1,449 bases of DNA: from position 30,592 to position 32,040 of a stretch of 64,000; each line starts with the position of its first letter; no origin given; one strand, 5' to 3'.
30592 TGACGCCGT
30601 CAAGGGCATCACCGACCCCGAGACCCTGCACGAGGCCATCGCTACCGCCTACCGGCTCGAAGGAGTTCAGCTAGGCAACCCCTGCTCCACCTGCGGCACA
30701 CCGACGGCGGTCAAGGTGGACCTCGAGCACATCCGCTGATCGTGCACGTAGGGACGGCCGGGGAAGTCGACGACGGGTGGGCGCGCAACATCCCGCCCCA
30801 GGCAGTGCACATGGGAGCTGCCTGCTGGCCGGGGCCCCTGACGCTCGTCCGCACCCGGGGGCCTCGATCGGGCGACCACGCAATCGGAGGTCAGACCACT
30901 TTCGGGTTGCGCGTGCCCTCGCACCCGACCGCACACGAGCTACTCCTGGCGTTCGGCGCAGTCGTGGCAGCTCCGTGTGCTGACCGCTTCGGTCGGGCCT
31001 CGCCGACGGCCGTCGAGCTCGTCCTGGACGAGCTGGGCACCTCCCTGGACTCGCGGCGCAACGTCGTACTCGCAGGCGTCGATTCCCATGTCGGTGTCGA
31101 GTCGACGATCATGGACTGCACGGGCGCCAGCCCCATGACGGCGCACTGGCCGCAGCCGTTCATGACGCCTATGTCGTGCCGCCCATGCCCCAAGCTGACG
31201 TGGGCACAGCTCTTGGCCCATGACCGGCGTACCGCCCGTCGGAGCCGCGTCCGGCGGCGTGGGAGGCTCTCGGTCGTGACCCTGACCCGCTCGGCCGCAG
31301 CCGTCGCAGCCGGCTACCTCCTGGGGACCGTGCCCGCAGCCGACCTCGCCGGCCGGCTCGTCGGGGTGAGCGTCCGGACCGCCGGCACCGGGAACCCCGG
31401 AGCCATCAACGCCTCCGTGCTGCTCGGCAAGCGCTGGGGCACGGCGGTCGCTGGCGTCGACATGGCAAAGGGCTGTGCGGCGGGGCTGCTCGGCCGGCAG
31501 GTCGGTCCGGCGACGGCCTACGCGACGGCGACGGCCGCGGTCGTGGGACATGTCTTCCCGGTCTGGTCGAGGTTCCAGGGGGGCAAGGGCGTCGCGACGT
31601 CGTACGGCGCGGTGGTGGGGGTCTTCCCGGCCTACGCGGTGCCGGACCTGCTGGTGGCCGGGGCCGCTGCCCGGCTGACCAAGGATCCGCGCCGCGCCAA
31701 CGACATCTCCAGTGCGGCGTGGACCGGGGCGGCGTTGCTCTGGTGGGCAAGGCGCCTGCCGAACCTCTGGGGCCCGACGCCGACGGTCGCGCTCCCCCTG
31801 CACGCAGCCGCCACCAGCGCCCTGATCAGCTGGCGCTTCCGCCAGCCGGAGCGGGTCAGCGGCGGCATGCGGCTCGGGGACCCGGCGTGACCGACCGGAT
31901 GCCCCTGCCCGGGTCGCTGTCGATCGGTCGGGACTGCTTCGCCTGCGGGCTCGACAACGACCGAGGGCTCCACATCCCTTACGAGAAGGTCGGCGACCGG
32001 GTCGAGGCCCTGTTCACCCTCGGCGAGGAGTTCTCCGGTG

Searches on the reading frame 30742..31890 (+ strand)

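Call 61: search_protein_families(library=pfam, proteins=[window:30742-31890:+], max_evalue=0.00001)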
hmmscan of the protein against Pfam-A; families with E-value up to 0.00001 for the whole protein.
window:30742-31890:+ (382 aa): 2 families
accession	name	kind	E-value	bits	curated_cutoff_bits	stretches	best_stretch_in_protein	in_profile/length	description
PF02660.20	G3P_acyltransf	-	1.8e-30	106.6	24.1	1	191-368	2-159/164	Glycerol-3-phosphate acyltransferase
PF01300.24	Sua5_yciO_yrdC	-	1.5e-18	67.4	25.1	1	14-131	58-172/178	Telomere recombination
